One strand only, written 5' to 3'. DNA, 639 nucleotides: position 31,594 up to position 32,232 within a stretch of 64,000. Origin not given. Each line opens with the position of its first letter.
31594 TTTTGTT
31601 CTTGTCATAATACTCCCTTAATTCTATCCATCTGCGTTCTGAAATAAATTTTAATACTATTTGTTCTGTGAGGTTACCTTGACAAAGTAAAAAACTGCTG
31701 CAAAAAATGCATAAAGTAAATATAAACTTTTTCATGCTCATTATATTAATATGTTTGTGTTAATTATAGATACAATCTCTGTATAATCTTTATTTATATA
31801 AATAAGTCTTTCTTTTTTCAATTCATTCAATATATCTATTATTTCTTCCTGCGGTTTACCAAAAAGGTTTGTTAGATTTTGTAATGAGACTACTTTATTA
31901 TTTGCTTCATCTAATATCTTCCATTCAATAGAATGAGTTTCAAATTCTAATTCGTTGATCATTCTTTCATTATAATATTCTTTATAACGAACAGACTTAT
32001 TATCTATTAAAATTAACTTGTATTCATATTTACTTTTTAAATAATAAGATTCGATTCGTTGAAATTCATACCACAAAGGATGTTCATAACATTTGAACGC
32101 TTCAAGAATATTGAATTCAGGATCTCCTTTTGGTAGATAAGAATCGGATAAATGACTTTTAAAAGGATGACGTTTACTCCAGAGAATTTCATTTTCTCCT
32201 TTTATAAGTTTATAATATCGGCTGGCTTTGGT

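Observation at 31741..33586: Class-B (B12-domain) radical SAM enzyme with CX4CX2C spacing, split by two A-tract frameshifts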

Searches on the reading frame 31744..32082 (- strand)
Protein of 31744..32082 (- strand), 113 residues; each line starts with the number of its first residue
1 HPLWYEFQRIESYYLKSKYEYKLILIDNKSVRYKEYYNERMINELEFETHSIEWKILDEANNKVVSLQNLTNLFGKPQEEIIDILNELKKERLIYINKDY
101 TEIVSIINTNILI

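Call 77: search_protein_families(library=pfam, proteins=[window:31744-32082:-], max_evalue=10)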
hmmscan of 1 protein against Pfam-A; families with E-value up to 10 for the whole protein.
window:31744-32082:- (113 aa): 2 families
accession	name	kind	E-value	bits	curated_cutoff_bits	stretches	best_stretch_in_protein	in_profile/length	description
PF19810.5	HFX_2341_N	-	0.09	13.7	30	1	2-72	6-76/120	HFX_2341-like, N-terminal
PF00225.29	Kinesin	-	0.1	12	29.3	1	30-93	127-189/327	Kinesin motor domain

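Call 81: predict_structure(alignment_id=A3)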
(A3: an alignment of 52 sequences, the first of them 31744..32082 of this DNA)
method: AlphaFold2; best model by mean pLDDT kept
length: 113 residues; sequences in the alignment: 52
mean_pLDDT: 94.6   pTM: 0.81
mean pLDDT of the five models: 94.6, 94.1, 93.9, 93.2, 93.1
residues with pLDDT >= 90: 96; 70-90: 15; 50-70: 2; < 50: 0
segments of 3 or more residues with pLDDT < 50: none
pLDDT, mean of each block of 10 residues (from residue 1): 81 89 96 96 96 98 97 97 98 97 97 91
secondary structure, 60 per line:
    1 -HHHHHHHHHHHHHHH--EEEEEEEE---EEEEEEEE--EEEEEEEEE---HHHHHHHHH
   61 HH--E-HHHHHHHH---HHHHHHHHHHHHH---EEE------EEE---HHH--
elements in order: H2-16 E19-26 E30-37 E40-48 H52-62 H67-74 H78-90 E94-96 E103-105

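Call 83: fold_search(model_id=the predicted structure, library=pdb)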
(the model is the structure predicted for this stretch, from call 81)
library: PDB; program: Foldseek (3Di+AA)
matches with E <= 10: 1549; with E <= 0.001: 0
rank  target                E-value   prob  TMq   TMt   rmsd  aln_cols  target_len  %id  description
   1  3gfi_A                4.3e-02  1.00  0.42  0.34   3.2        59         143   14  Crystal structure of ST1710 complexed with its promoter DNA (released 2009-08-25)
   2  3gfm                  5.1e-02  1.00  0.42  0.34   3.2        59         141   14  Crystal structure of the ST1710 mutant (K91A) protein (released 2009-08-25)
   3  2lnb_MODEL_1_A        5.5e-02  1.00  0.42  0.58   3.0        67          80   19  Solution NMR structure of N-terminal domain (6-74) of human ZBP1 protein, Northeast Structural Genomics Consor (released 2012-01-18)
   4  2wte_A                5.5e-02  0.99  0.41  0.23   6.5        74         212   16  The structure of the CRISPR-associated protein, Csa3, from Sulfolobus solfataricus at 1.8 angstrom resolution. (released 2010-09-22)
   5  3gfj                  6.2e-02  1.00  0.42  0.34   3.3        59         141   14  Crystal structure of the ST1710 mutant (R89A) protein (released 2009-08-25)
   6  2yr2_A                6.6e-02  1.00  0.42  0.34   3.3        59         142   14  Crystal Structure of the Hypothetical regulator from Sulfolobus tokodaii (released 2007-10-02)
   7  4k2e_B                6.6e-02  0.99  0.43  0.52   3.4        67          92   16  HlyU from Vibrio cholerae N16961 (released 2014-04-30)
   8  3gfl                  7.0e-02  1.00  0.42  0.34   3.3        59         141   14  Crystal structure of the ST1710 mutant (R90A) protein (released 2009-08-25)
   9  1lva                  7.0e-02  0.99  0.42  0.20   5.4        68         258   12  Crystal structure of a C-terminal fragment of Moorella thermoacetica elongation factor SelB (released 2002-08-21)
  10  1j75_A                7.5e-02  1.00  0.43  0.80   1.9        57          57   21  Crystal Structure of the DNA-Binding Domain Zalpha of DLM-1 Bound to Z-DNA (released 2001-09-01)
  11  1x19                  7.5e-02  1.00  0.41  0.14   2.0        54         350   17  Crystal structure of BchU involved in bacteriochlorophyll c biosynthesis (released 2006-07-18)
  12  3f22_B                7.5e-02  0.99  0.39  0.66   2.5        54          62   24  Crystal structure of Zalpha in complex with d(CGTACG) (released 2008-12-30)
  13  3cuq_A                7.5e-02  0.92  0.41  0.23   8.6        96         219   14  Integrated structural and functional model of the human ESCRT-II complex (released 2008-11-04)
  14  2yr2_B                8.0e-02  1.00  0.40  0.33   3.2        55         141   16  Crystal Structure of the Hypothetical regulator from Sulfolobus tokodaii (released 2007-10-02)
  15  9j8g_A                8.5e-02  1.00  0.42  0.78   1.9        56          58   21  mouse zbp1 hybrid complex (released 2025-06-25)
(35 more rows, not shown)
